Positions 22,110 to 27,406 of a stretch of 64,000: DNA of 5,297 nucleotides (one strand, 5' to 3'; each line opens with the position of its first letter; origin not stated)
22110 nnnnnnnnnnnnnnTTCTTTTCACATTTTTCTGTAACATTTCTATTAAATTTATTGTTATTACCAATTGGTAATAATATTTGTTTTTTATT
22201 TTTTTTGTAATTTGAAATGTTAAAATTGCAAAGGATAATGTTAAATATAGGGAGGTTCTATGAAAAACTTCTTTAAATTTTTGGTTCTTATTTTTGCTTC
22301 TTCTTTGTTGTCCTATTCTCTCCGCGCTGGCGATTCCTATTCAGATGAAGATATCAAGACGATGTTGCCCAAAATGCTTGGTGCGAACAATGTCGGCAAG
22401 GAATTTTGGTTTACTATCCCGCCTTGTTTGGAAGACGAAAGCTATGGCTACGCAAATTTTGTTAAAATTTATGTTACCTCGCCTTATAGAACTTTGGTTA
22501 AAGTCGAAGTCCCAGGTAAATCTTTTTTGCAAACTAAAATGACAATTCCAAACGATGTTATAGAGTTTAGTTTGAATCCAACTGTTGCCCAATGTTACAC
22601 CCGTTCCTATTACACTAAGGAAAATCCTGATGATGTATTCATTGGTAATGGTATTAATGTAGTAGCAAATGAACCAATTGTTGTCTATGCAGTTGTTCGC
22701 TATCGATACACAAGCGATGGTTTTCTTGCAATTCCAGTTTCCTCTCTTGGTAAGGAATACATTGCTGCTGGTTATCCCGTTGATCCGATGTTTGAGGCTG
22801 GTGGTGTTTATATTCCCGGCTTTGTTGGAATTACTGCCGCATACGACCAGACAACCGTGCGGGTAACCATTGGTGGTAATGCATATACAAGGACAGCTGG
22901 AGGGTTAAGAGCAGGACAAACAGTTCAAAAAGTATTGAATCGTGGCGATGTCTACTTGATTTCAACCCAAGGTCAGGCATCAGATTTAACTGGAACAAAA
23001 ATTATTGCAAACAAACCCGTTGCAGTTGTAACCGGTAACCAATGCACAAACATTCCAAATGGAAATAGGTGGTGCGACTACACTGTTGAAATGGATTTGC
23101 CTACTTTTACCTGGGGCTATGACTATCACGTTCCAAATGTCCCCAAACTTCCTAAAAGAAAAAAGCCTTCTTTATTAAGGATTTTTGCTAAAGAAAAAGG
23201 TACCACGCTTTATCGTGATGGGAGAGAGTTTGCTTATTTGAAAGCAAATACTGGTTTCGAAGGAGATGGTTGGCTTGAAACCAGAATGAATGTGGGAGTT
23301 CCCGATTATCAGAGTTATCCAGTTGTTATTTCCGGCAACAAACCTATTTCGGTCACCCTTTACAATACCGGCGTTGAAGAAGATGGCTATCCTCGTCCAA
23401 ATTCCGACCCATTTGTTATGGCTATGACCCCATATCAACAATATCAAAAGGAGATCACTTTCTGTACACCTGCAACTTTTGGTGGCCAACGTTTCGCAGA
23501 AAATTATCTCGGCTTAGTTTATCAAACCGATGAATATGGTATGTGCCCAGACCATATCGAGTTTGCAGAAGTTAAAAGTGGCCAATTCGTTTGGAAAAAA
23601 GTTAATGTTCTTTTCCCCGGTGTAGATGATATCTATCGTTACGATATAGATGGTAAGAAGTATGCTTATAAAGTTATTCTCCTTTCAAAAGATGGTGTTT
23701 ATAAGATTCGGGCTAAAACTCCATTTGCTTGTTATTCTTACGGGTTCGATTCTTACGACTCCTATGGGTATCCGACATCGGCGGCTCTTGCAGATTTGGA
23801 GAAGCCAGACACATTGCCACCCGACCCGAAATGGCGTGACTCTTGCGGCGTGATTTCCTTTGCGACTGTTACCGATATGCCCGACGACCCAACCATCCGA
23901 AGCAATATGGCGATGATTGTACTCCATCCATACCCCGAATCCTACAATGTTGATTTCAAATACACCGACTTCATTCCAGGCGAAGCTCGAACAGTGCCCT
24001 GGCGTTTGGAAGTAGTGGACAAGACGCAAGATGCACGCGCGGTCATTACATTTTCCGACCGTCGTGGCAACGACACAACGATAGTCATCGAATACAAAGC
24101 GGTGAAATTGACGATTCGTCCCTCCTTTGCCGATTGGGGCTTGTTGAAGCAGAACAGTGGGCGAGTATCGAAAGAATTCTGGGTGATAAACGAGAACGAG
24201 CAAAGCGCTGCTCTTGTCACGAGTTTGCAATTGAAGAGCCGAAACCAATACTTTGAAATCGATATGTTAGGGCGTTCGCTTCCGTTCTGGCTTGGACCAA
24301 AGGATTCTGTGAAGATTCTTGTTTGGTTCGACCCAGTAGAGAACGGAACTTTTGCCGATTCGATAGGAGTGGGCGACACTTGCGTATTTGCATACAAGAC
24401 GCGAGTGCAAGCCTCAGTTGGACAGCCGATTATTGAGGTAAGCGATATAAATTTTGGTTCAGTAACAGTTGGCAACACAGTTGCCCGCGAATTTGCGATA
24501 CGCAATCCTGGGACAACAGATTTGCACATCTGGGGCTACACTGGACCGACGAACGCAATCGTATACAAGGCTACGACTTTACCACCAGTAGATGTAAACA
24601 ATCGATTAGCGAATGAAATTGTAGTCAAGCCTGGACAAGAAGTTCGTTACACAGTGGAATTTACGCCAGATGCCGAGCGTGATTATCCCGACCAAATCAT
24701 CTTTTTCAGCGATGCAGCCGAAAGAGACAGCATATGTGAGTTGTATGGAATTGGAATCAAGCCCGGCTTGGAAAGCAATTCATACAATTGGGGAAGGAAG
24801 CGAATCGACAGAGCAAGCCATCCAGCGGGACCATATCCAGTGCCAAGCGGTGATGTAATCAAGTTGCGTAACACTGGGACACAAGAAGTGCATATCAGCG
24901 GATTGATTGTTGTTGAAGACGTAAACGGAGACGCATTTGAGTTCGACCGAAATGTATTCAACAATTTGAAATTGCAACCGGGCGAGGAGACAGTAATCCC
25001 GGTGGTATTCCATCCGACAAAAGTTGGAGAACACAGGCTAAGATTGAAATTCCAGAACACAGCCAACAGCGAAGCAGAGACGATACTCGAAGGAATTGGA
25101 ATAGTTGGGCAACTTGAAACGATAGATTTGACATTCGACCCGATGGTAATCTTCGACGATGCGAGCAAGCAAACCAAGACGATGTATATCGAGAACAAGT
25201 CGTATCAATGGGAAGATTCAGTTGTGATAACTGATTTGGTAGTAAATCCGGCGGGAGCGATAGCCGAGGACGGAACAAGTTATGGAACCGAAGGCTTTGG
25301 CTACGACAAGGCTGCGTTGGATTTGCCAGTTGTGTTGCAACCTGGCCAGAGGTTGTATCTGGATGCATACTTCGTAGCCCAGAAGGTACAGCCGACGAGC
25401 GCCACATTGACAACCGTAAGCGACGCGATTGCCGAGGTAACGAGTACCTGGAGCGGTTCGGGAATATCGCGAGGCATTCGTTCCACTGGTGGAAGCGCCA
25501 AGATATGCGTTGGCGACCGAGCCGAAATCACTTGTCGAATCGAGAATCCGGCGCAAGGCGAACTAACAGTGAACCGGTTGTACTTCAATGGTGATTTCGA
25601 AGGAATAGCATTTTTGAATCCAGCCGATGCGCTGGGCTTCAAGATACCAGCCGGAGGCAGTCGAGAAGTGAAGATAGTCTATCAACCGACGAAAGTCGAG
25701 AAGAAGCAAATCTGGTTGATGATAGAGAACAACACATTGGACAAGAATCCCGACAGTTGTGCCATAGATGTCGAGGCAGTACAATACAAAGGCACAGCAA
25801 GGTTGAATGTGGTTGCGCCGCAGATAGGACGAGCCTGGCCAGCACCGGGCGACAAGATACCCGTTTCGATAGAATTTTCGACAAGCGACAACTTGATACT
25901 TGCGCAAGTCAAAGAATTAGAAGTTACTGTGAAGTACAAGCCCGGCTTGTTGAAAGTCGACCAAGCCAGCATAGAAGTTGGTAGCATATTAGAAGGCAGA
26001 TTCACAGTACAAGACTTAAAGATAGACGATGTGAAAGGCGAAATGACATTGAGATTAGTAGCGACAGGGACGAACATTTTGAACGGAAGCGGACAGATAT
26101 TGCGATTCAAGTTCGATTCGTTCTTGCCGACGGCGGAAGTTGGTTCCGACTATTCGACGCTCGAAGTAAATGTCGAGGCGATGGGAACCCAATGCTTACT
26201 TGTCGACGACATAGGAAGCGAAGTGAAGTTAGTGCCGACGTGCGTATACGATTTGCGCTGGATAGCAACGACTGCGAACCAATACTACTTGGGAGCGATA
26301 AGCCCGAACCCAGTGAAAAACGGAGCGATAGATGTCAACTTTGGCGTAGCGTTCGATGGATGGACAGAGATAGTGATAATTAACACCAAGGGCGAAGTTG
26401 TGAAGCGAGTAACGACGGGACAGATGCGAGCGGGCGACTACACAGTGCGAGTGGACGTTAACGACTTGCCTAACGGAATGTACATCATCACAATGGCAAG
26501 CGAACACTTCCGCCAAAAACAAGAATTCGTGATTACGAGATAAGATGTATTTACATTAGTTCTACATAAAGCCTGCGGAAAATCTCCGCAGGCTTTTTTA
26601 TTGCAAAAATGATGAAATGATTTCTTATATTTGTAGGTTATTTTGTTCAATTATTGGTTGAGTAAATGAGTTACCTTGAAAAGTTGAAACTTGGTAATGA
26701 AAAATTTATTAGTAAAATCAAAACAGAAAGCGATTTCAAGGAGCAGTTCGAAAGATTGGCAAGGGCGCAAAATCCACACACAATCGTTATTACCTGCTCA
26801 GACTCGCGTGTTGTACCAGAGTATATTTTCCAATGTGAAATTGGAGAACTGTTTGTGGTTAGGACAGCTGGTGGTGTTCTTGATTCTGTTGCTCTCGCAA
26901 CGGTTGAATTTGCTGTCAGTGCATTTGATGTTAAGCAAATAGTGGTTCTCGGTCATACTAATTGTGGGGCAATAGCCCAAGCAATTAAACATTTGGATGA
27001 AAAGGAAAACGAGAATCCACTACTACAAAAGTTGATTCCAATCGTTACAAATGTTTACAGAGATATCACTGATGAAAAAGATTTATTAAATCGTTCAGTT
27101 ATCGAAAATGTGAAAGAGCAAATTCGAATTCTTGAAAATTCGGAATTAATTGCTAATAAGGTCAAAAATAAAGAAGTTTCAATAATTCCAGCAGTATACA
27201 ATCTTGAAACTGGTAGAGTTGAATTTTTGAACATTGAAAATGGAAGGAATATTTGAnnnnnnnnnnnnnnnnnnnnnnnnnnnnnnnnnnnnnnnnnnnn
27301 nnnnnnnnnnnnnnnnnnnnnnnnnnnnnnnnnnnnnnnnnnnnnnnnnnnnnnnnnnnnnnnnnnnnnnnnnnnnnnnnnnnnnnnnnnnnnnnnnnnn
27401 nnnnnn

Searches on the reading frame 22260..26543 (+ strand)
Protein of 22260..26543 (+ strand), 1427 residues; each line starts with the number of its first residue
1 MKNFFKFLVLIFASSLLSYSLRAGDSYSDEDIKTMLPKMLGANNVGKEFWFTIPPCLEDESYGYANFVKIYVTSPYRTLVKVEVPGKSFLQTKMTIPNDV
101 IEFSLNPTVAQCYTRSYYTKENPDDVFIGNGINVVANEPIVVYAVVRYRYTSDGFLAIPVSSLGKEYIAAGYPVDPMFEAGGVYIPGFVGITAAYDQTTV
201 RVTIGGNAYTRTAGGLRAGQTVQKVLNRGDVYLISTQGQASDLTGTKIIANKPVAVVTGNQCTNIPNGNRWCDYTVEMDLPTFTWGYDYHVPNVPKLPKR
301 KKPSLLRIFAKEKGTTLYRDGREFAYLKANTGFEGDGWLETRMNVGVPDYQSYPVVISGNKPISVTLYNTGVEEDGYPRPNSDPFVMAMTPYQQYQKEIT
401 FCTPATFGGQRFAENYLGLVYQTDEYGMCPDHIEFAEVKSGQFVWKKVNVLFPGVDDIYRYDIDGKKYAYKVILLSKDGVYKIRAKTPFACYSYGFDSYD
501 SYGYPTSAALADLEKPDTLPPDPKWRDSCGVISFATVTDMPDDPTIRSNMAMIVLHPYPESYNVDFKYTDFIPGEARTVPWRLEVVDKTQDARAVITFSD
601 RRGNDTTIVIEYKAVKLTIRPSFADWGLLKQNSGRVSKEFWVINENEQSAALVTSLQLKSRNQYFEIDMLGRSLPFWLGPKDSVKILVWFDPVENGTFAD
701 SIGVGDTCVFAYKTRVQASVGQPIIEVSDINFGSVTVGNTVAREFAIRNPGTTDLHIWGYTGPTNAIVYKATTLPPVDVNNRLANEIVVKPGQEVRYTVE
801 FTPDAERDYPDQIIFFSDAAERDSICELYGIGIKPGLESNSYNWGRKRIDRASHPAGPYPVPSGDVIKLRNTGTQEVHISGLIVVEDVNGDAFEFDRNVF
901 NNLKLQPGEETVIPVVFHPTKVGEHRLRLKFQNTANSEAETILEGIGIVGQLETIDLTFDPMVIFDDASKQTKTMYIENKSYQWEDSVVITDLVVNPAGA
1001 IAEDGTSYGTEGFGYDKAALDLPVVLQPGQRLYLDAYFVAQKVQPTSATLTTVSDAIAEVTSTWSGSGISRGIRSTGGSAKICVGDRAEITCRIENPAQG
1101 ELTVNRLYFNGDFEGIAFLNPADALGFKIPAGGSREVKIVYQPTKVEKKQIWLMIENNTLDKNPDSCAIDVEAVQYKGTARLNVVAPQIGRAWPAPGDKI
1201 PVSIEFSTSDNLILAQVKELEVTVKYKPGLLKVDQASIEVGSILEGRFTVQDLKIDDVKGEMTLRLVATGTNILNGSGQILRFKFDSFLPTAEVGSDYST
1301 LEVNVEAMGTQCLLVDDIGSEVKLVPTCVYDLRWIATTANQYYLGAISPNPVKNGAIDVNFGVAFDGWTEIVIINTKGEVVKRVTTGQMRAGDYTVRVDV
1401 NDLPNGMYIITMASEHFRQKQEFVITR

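Call 48: search_protein_families(library=pfam, proteins=[window:22260-26543:+], max_evalue=0.001)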
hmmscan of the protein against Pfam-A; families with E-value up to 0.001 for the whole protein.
window:22260-26543:+ (1427 aa): 13 families
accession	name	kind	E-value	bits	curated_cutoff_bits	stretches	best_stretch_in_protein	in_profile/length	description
PF17517.7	IgGFc_binding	-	1.8e-50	172.3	25.6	1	153-495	1-297/297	IgGFc binding protein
PF22073.2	Cep192_D4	-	1.2e-22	80.6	35.5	2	728-832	9-111/112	Cep192 domain 4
PF22544.2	HYDIN_VesB_CFA65-like_Ig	-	2.4e-14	53.8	25.5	1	723-830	1-99/100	HYDIN/CFA65/VesB-like, Ig-like domain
PF15780.11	ASH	-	2.4e-13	50.5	27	0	728-819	12-92/98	Abnormal spindle-like microcephaly-assoc'd, ASPM-SPD-2-Hydin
PF18962.6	Por_Secre_tail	-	1.4e-08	35.4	27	1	1347-1425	1-75/75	Secretion system C-terminal sorting domain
PF24499.1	Ig_TMEM131L_4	-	4.2e-07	30.9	27.8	0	1124-1158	88-122/136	TMEM131L fourth Ig-like domain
PF21633.3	MOV-10_Ig-like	-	4.7e-07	30.4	27.4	0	867-938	38-111/126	Helicase MOV-10, Ig-like domain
PF24507.1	Ig_CFAP65_4th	-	1.1e-06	29.4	27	0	788-831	33-75/76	CFAP65, fourth Ig-like domain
PF07610.17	DUF1573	-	3e-06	27.6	26.1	0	726-771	4-49/98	Protein of unknown function (DUF1573)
PF12371.14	TMEM131_like_N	-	6.2e-06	26.8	28.8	0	882-931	33-82/84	Transmembrane protein 131-like N-terminal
PF24798.1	Ig-CFAP74_4th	-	6.9e-06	26.6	28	0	905-947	53-95/95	CFAP74 forth Ig-like domain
PF22067.2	Cep192_D3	-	1.5e-05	25.5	27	0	900-925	50-78/99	Cep192 domain 3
PF00932.25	LTD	-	0.00055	20.7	34.3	0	865-913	23-67/109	Lamin Tail Domain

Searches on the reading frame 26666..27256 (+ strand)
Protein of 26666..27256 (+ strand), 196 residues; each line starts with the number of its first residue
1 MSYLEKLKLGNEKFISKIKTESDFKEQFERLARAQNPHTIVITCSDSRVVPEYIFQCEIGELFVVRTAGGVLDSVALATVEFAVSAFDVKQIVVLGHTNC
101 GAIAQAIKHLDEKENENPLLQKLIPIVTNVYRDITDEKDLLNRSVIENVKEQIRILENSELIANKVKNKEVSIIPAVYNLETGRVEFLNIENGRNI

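Call 69: search_protein_families(library=pfam, proteins=[window:26666-27256:+], max_evalue=0.00001)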
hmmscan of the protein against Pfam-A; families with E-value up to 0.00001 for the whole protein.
window:26666-27256:+ (196 aa): 1 family
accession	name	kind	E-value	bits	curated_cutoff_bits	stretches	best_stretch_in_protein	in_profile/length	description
PF00484.24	Pro_CA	-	4.6e-39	134.6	25.7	1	40-185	2-156/156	Carbonic anhydrase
